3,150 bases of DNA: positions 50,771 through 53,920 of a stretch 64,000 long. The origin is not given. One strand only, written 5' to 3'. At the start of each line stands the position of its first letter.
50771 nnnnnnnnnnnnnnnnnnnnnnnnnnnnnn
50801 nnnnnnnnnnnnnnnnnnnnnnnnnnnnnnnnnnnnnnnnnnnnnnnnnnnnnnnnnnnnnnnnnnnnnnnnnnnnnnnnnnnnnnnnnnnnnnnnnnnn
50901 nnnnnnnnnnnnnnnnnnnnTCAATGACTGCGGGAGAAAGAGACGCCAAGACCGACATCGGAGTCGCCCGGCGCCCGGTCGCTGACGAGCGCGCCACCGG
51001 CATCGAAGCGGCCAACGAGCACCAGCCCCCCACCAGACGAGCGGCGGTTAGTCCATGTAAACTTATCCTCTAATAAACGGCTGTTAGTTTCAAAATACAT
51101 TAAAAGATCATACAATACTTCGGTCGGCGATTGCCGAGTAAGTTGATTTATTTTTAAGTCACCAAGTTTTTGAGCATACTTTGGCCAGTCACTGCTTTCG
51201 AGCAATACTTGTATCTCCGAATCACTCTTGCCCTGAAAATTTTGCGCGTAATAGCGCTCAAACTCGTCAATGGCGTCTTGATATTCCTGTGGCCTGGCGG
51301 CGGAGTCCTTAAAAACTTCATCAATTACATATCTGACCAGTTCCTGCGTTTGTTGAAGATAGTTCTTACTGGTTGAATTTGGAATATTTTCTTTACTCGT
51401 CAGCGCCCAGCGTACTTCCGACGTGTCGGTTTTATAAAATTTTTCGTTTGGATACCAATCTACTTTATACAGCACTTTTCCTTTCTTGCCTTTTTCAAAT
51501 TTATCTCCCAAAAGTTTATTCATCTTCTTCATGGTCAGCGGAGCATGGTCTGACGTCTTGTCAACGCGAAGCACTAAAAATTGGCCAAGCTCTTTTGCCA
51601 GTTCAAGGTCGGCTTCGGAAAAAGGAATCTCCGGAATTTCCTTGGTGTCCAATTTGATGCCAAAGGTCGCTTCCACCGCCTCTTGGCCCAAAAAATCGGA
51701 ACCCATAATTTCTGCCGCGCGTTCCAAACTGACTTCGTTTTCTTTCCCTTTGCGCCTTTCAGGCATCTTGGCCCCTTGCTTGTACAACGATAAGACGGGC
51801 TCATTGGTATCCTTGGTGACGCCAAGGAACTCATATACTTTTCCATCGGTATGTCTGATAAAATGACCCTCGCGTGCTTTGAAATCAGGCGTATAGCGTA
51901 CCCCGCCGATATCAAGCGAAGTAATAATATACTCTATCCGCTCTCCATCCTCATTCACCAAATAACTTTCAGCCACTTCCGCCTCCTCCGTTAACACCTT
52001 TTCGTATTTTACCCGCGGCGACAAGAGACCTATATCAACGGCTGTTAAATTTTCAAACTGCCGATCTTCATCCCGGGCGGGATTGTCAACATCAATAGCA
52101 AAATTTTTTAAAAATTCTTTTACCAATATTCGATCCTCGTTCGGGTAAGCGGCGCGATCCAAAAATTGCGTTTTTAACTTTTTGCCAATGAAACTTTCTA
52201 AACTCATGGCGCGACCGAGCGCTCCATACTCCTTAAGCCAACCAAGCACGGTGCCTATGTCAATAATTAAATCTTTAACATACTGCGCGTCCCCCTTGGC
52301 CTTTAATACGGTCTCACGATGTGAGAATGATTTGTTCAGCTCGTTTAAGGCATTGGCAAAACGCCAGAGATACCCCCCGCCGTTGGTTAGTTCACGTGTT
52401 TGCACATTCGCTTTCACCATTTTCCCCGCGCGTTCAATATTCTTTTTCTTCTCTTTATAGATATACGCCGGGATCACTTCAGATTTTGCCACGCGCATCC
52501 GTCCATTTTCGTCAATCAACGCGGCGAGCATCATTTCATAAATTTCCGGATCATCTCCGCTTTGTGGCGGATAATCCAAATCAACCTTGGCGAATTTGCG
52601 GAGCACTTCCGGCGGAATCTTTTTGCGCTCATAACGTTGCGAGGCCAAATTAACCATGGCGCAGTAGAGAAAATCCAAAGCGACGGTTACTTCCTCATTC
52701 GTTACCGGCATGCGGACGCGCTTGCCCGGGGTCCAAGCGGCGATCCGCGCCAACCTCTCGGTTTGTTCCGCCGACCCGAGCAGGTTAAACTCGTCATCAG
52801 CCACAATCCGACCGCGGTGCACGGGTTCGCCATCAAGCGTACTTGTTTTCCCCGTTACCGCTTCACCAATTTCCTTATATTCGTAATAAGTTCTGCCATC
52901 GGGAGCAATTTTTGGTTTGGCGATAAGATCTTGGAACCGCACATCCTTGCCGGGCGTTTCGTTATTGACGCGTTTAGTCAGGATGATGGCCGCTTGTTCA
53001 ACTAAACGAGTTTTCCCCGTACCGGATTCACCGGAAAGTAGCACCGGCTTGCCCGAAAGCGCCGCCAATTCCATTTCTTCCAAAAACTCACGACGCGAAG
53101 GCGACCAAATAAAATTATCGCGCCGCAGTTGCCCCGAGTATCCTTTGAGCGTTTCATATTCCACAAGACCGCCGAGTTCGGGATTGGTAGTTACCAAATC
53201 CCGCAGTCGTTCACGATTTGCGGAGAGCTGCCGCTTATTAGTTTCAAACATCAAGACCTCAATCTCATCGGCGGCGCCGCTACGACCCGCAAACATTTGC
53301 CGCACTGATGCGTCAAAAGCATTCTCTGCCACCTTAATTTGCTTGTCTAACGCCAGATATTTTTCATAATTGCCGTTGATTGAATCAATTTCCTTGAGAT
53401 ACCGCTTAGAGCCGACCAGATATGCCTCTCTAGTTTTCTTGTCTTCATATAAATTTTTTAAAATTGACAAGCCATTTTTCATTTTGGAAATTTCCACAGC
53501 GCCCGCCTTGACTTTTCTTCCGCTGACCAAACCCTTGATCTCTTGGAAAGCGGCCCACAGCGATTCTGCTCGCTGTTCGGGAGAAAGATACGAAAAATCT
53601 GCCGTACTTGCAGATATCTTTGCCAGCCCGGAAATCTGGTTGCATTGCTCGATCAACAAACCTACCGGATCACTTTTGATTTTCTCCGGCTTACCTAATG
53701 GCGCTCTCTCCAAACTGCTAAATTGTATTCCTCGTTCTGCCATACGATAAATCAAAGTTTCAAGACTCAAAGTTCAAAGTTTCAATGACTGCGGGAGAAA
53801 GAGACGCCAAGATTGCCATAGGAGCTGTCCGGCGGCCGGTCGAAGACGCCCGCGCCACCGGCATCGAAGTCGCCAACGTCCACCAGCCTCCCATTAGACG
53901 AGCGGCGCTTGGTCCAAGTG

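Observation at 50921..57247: MoxR-type AAA+ / vWA / transglutaminase three-gene module whose sensor-like C-terminal domains are DGR targets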

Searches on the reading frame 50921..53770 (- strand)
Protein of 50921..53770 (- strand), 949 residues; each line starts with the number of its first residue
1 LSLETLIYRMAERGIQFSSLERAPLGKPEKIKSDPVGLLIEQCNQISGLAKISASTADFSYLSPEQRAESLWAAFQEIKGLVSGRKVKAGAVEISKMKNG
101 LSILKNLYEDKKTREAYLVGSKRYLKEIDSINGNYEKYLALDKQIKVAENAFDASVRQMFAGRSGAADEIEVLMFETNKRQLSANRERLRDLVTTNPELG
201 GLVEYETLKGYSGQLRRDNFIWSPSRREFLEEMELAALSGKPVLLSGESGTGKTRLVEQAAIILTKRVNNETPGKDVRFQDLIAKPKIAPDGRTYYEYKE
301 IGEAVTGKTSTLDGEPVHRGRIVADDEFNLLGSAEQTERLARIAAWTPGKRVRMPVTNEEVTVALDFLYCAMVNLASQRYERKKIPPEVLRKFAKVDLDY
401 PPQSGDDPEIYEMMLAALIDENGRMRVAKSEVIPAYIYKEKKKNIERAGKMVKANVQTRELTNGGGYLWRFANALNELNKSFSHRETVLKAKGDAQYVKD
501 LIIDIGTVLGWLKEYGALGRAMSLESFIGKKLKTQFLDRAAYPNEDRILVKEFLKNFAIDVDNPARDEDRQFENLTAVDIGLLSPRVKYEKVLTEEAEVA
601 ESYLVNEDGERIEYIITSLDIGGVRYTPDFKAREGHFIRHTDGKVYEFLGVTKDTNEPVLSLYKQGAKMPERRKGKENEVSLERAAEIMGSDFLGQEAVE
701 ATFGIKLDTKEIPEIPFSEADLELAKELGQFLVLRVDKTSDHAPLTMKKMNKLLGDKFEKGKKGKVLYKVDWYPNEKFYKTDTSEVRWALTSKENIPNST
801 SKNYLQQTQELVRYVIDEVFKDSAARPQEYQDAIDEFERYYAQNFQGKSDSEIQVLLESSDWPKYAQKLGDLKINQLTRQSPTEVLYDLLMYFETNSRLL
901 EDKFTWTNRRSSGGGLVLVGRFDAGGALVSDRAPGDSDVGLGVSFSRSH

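Call 5: search_protein_families(library=pfam, proteins=[window:50921-53770:-], max_evalue=0.1)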
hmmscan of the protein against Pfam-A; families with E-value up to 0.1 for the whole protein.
window:50921-53770:- (949 aa): 5 families
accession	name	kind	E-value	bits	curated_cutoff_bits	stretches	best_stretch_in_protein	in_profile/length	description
PF07728.20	AAA_5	-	6.9e-08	33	22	1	242-366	1-109/139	AAA domain (dynein-related subfamily)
PF13191.12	AAA_16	-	0.00038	21.4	32.6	1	239-267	21-51/167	AAA ATPase domain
PF12775.13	AAA_7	-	0.03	14.3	25.8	1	233-260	26-53/181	P-loop containing dynein motor region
PF00158.32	Sigma54_activat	-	0.035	14.2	20.2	1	225-259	7-41/168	Sigma-54 interaction domain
PF18082.7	NAT_N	-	0.082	14.3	27.8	0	354-391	59-95/129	N-acyltransferase N-terminal domain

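Call 6: search_protein_families(library=ncbifam, proteins=[window:50921-53770:-], max_evalue=0.1)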
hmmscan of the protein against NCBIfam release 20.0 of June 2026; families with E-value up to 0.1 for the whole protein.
window:50921-53770:- (949 aa): 1 family
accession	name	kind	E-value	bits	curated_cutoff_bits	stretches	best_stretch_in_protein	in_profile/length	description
NF038308.1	RNA_repair_RtcR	equivalog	0.0087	14.9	650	1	227-257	190-221/530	RNA repair transcriptional activator RtcR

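Call 12: find_homologous_proteins(query=window:50921-53770:-)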
Query window:50921-53770:- (949 aa): 63 proteins with E <= 0.001 among 8000 candidates.
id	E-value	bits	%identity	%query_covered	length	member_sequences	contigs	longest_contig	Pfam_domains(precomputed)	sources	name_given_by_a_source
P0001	0.0e+0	2094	100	99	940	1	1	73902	PF07728.21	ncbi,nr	ncbi:MAG: AAA 5 protein [Candidatus Magasanikbacteria bacterium]|nr:AAA 5 protein [Candidatus Magasa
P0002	0.0e+0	1742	83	99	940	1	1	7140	PF07728.21,PF13191.13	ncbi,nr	ncbi:MAG: AAA family ATPase [bacterium]|nr:AAA family ATPase [bacterium]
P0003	0.0e+0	1340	67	99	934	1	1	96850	PF07728.21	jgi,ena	-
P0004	0.0e+0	1266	63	99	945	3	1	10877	PF07728.21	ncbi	ncbi:MAG: AAA family ATPase, partial [Patescibacteria group bacterium]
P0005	0.0e+0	1215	60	99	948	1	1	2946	-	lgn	-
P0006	0.0e+0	1165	59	98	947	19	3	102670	PF07728.21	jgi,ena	-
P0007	0.0e+0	1151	59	99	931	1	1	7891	PF07728.21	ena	-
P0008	0.0e+0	1142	58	99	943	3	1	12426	PF07728.21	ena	-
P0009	0.0e+0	1141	59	98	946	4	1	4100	PF07728.21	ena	-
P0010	0.0e+0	1136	59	97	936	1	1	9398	PF07728.21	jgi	-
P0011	0.0e+0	1127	59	98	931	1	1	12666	PF07728.21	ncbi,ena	-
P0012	0.0e+0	1116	58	97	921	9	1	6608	PF07728.21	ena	-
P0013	0.0e+0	1044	55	97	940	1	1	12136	PF07728.21,PF13191.13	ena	-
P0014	0.0e+0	1025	54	97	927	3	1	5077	-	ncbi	ncbi:MAG TPA: AAA family ATPase [Candidatus Paceibacterota bacterium]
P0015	1.1e-287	975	52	99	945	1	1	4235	PF07728.21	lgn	-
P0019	2.1e-281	954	51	99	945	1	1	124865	PF07728.21,PF13191.13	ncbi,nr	ncbi:MAG: hypothetical protein C3F02_02590 [Parcubacteria group bacterium]|nr:MAG: hypothetical prot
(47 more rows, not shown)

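Call 14: find_encoding_contigs(protein=P0001, flank=10000, max_places=2)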
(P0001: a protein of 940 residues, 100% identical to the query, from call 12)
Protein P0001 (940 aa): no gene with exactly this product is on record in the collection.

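Call 15: find_encoding_contigs(protein=P0003, flank=10000, max_places=2)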
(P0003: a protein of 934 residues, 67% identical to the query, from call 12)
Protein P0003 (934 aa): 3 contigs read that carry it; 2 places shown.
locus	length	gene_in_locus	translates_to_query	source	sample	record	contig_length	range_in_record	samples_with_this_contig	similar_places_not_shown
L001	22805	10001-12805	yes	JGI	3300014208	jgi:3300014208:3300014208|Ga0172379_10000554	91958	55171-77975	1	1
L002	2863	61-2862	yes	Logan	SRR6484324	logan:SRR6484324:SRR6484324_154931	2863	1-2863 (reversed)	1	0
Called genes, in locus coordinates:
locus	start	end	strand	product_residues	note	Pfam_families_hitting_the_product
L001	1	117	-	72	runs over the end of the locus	PF03840:SecG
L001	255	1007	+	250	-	PF13462:Thioredoxin_4, PF01323:DSBA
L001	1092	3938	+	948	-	PF00005:ABC_tran (faint), PF02463:SMC_N (faint), PF03193:RsgA_GTPase (faint), PF13175:AAA_15 (faint), PF13191:AAA_16 (faint), PF13304:AAA_21 (faint), PF17760:UvrA_inter, PF17755:UvrA_DNA-bind, +4 more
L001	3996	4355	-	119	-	PF01245:Ribosomal_L19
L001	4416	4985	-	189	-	PF00625:Guanylate_kin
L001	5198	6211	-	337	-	PF01479:S4 (weak), PF00849:PseudoU_synth_2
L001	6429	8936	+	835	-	PF01841:Transglut_core (weak)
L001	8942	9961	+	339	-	-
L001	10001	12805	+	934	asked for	PF07728:AAA_5 (weak)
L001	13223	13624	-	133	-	PF05635:23S_rRNA_IVP (faint), PF22296:bAvd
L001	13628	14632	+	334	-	PF00078:RVT_1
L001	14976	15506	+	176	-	PF01569:PAP2, PF14378:PAP2_3 (faint)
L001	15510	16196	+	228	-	PF00483:NTP_transferase, PF12804:NTP_transf_3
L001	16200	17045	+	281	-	PF02618:YceG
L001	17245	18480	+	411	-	PF02547:Queuosine_synth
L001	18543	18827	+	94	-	PF04221:RelB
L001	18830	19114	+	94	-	PF15738:YafQ_toxin, PF05016:ParE_toxin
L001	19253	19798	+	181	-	-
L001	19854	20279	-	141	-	PF03946:Ribosomal_L11_N, PF00298:Ribosomal_L11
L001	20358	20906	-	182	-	PF02357:NusG, PF23291:KOW4_SPT5 (faint), PF00467:KOW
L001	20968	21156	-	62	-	PF00584:SecE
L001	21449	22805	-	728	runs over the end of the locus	PF02518:HATPase_c, PF00204:DNA_gyraseB, PF01751:Toprim, PF00986:DNA_gyraseB_C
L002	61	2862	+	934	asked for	PF07728:AAA_5 (weak)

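Call 16: find_encoding_contigs(protein=P0019, flank=10000, max_places=2)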
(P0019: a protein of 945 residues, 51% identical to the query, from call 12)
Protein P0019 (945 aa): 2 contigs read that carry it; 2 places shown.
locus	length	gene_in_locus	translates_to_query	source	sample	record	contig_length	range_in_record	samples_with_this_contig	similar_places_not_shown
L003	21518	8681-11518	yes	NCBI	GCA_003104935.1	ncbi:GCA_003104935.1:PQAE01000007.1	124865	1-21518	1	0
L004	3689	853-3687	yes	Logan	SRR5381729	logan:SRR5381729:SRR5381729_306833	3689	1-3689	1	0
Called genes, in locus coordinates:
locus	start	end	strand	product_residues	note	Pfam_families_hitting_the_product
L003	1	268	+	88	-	?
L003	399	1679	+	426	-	PF01555:N6_N4_Mtase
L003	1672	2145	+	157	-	-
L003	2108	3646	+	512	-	-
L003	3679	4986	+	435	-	PF00239:Resolvase, PF07508:Recombinase, PF13408:Zn_ribbon_recom (weak)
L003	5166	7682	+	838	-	PF01841:Transglut_core (weak)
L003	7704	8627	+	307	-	-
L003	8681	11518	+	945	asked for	PF13191:AAA_16 (faint), PF07728:AAA_5 (weak)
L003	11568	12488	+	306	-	-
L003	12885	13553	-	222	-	PF22296:bAvd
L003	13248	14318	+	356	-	PF00078:RVT_1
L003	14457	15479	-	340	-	PF00565:SNase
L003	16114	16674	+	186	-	-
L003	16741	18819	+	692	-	PF17191:RecG_wedge, PF04851:ResIII, PF00270:DEAD, PF13604:AAA_30 (weak), PF00271:Helicase_C, PF22590:Cas3-like_C_2 (faint), PF19833:RecG_dom3_C (weak)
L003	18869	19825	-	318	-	-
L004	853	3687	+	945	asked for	PF13191:AAA_16 (faint), PF07728:AAA_5 (weak)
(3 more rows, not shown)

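Call 35: find_related_loci(query=A2, collection=genome_contigs, flank=10000)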
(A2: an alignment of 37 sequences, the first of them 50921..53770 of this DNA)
Query A2 (949 aa) in genome_contigs; peptide patterns used: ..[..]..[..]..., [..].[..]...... (x = any residue, [..] = any of these).
599 stretches matched a pattern (row limit reached: there are more); 12 encode a relative of the query (tblastn E <= 1e-3); 12 distinct loci.
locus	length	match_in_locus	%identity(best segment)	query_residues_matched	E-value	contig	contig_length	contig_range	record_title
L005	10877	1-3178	63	12-949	0e+0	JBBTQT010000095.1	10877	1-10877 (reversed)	MAG: Patescibacteria group bacterium isolate H41-bin209_1 H41_bin209_1_000000000095, whole genome shotgun sequence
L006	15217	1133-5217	58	10-948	0e+0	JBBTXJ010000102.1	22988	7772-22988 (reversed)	MAG: Patescibacteria group bacterium isolate H51-bin222_1 H51_bin222_1_000000000102, whole genome shotgun sequence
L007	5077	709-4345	54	29-948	0e+0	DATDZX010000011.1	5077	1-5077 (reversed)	MAG TPA_asm: Candidatus Paceibacterota bacterium isolate SMAG_U8203 k141_1938003, whole genome shotgun sequence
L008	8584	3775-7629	51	9-949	0e+0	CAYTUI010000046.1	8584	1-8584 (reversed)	MAG TPA_asm: uncultured Gammaproteobacteria bacterium isolate SRP062349_co4_110 genome assembly, contig: NODE_2368_lengt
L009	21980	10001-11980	55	17-665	0e+0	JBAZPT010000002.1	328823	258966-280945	MAG: Parcubacteria group bacterium isolate SO_2017_SWC_36 scaffold_32_c1_LP-4_2017, whole genome shotgun sequence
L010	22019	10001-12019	51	14-681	0e+0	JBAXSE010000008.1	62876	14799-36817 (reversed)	MAG: Candidatus Falkowbacteria bacterium isolate ELA601 MAG601_8, whole genome shotgun sequence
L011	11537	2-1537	62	169-670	0e+0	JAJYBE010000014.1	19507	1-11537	MAG: bacterium isolate BP8.bin61 NODE_3778_length_19507_cov_1.719453, whole genome shotgun sequence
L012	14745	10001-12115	47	33-715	0e+0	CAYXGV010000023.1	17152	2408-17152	MAG TPA_asm: uncultured Gammaproteobacteria bacterium isolate SRP178699_co1_205 genome assembly, contig: NODE_4158_lengt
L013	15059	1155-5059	39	20-947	0e+0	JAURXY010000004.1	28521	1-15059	MAG: bacterium isolate E10_metabat.bin.66_sub E10_k141_322400, whole genome shotgun sequence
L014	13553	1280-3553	41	30-765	1e-175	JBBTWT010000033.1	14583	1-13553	MAG: Patescibacteria group bacterium isolate H32-bin019_1 H32_bin019_1_000000000033, whole genome shotgun sequence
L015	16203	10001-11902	43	34-671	1e-158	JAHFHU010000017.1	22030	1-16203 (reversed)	MAG: Candidatus Magasanikiibacteriota bacterium isolate nzgw346 NODE_3156_length_22031_cov_5.310361, whole genome shotgu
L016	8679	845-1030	40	214-282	1e-5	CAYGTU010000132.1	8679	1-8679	MAG TPA_asm: uncultured Bacteriovoracaceae bacterium isolate ERP117304_co1_42 genome assembly, contig: NODE_7236_length_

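Call 38: search_solved_structures(query=A2, max_evalue=1)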
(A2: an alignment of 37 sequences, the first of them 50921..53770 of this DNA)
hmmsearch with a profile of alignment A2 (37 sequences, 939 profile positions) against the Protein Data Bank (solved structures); distinct sequences matched with E-value up to 1: 72 (the best 60 are shown).
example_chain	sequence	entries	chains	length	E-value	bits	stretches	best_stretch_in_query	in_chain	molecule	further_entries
6or5_A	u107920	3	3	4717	2.6e-11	45.7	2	208-259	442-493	Midasin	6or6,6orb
1ny5_A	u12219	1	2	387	0.00029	22.3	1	191-249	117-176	transcriptional regulator (NtrC family)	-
4ly6_A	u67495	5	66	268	0.00041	21.8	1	200-250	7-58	Transcriptional regulator (NtrC family)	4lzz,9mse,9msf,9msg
1ny6_A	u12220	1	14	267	0.00047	21.6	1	200-250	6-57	transcriptional regulator (NtrC family)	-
4l4u_A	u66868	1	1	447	0.00049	21.6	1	192-248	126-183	Transcriptional regulator (NtrC family)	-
3m0e_A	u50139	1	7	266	0.00054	21.4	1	201-250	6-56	Transcriptional regulator (NtrC family)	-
9qh4_A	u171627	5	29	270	0.00067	21.1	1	226-280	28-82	Protein NorQ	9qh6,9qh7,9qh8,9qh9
9qhd_A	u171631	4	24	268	0.0056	18.1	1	232-281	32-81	Nitric oxide reductase NorQ protein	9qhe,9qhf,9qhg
4bs1_B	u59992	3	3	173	0.03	15.7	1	217-250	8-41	TRANSCRIPTIONAL REGULATOR (NTRC FAMILY) | TRANSCRIPTIONAL REGULATOR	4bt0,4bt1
6lsy_A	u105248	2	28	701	0.043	15.1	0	236-261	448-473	ATP-dependent Clp protease, ATP-binding subunit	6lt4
3uk6_A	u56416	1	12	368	0.053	14.8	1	222-258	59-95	RuvB-like 2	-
7z19_I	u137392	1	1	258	0.059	14.7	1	238-260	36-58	Putative phosphonates utilization ATP-binding protein PhnK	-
6k0r_D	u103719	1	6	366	0.059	14.7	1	222-258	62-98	RuvB-like 2,RuvB-like 2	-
5vq9_D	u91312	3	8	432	0.061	14.6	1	233-262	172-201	Pachytene checkpoint protein 2 homolog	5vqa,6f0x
7l9p_A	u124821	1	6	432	0.061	14.6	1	233-262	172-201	Pachytene checkpoint protein 2 homolog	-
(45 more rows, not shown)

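Call 50: search_protein_families(library=pfam, proteins=[L012:2611-4368:+, L012:4365-6509:+, L012:6555-7247:+, L012:7372-7920:+, L012:8110-9153:+, L012:9255-9758:+], max_evalue=0.01)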
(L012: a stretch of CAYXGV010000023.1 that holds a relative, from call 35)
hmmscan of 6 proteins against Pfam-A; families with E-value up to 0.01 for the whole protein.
L012:2611-4368:+ (585 aa): 1 family
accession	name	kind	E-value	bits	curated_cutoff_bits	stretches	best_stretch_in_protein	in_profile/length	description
PF12249.13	AftA_C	-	0.00055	20.1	25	1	464-566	60-166/177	Arabinofuranosyltransferase A C terminal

L012:4365-6509:+ (714 aa): 1 family
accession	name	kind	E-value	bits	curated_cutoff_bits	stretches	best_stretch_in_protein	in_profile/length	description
PF00535.33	Glycos_transf_2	-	2.6e-17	63.7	23.3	1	12-170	2-151/168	Glycosyl transferase family 2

L012:6555-7247:+ (230 aa): 2 families
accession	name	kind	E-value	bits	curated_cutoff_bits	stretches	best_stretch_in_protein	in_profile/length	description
PF02616.19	SMC_ScpA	-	9e-22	78.6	24.6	1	20-227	1-229/232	Segregation and condensation protein ScpA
PF04824.21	Rad21_Rec8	-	0.0085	15.8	22.7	0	183-227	5-49/55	Conserved region of Rad21 / Rec8 like protein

L012:7372-7920:+ (182 aa): 1 family
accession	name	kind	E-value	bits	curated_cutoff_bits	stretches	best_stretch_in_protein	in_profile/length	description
PF04079.22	SMC_ScpB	-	4.4e-38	130.8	27.4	1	6-160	2-158/160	Segregation and condensation complex subunit ScpB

L012:8110-9153:+ (347 aa): 2 families
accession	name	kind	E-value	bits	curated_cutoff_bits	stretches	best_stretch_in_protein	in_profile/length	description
PF00768.25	Peptidase_S11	-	2.9e-38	132.1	27.6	1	99-324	9-239/239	D-alanyl-D-alanine carboxypeptidase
PF13354.11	Beta-lactamase2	-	9.3e-05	22.3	22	1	105-241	2-145/214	Beta-lactamase enzyme family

L012:9255-9758:+ (167 aa): 1 family
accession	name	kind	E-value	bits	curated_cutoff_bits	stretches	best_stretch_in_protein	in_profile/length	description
PF06695.16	Sm_multidrug_ex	-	5e-30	105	30.7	1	29-150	1-120/121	Putative small multi-drug export protein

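Call 64: search_protein_families(library=padloc, proteins=[window:50921-53770:-], max_evalue=0.01)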
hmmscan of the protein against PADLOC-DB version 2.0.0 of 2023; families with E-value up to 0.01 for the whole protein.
window:50921-53770:- (949 aa): 1 family
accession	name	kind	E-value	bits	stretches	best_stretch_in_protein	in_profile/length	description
PDLC01994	RtcR_PspF1--CARF_AAA_HTH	-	0.00058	17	1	222-259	163-200/468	-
